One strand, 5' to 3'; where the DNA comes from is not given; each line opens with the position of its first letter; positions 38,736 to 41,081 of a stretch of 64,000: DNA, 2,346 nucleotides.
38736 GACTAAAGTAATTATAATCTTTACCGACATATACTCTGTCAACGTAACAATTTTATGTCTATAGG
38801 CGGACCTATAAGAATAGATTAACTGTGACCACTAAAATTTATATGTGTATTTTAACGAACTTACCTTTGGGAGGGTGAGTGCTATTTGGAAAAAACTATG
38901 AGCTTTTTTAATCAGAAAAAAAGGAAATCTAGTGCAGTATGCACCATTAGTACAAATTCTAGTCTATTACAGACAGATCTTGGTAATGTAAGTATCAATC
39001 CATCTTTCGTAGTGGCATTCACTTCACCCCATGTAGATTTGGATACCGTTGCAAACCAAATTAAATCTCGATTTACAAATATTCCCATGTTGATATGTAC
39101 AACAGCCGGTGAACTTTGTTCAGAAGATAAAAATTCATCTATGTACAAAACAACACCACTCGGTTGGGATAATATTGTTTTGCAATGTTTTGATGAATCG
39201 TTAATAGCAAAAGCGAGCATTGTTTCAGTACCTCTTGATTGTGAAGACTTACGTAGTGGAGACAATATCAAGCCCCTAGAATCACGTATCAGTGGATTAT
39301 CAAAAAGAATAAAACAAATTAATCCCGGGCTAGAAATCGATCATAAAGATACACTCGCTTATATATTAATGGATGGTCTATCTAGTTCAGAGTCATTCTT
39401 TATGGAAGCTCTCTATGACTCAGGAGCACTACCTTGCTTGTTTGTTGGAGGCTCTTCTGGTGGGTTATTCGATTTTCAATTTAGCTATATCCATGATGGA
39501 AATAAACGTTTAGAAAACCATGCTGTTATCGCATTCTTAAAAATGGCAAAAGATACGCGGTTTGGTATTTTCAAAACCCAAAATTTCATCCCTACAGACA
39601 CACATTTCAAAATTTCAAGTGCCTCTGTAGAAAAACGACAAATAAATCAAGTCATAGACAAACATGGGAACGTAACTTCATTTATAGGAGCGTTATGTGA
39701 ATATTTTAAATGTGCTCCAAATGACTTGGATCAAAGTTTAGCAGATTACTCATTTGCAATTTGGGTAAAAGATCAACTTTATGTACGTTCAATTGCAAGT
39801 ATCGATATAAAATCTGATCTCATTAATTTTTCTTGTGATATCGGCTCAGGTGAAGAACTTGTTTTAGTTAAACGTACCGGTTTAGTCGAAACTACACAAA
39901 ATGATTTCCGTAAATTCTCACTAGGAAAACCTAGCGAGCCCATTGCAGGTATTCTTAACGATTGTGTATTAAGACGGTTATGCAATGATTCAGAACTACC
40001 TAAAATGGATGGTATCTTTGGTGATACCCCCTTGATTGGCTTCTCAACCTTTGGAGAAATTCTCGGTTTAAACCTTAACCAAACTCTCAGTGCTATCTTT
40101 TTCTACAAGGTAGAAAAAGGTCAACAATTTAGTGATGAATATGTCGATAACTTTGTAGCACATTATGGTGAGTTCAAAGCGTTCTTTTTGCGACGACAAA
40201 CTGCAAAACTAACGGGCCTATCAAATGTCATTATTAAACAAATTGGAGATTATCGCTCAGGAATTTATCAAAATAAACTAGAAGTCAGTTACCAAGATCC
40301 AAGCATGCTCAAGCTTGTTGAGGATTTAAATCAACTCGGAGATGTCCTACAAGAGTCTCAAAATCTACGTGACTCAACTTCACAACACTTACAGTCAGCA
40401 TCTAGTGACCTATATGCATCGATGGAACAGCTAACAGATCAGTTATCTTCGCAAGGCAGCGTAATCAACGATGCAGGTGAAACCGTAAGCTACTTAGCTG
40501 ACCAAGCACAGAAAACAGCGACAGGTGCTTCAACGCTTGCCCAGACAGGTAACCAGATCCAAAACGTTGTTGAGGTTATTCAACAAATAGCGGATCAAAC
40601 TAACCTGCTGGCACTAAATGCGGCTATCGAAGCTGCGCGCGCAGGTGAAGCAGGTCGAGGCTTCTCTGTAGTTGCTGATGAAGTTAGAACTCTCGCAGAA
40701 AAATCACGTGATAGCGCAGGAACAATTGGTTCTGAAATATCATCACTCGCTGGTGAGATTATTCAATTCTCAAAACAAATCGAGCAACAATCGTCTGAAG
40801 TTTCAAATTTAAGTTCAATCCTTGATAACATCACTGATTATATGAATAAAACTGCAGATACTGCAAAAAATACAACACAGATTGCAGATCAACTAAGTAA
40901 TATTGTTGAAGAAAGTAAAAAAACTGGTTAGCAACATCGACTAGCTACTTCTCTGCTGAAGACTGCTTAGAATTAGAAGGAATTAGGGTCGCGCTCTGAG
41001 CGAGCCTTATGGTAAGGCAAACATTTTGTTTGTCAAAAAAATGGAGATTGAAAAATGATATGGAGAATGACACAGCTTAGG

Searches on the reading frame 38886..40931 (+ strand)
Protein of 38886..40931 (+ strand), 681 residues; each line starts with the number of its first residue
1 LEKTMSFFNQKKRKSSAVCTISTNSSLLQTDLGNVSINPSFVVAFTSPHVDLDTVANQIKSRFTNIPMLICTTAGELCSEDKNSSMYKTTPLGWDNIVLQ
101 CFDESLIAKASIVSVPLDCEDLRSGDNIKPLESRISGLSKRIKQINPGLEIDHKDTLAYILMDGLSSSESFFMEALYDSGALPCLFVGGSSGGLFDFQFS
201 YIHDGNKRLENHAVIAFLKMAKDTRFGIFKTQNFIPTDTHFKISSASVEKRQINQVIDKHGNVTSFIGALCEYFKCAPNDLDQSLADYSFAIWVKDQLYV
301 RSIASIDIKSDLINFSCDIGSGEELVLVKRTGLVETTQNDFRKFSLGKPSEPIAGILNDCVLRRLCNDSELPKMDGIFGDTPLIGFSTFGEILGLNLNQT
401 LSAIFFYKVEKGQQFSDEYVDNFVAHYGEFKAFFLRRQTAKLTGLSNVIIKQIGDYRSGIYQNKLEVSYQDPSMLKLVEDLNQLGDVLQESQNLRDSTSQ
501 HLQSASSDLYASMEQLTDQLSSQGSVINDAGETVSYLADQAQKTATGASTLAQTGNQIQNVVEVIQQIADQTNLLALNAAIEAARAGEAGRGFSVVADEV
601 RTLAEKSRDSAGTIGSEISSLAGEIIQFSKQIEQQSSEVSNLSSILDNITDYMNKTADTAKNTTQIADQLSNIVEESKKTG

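Call 4: search_protein_families(library=pfam, proteins=[window:38886-40931:+])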
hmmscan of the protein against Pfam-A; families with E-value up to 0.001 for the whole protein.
window:38886-40931:+ (681 aa): 3 families
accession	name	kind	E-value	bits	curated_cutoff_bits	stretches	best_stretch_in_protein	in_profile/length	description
PF00015.26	MCPsignal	-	3.3e-33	115.4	34.6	1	544-676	21-153/172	Methyl-accepting chemotaxis protein (MCP) signalling domain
PF08495.15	FIST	-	2e-28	100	23.2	1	41-252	2-182/189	FIST N domain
PF10442.14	FIST_C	-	4e-14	53.3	28.5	1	270-392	5-129/131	FIST C domain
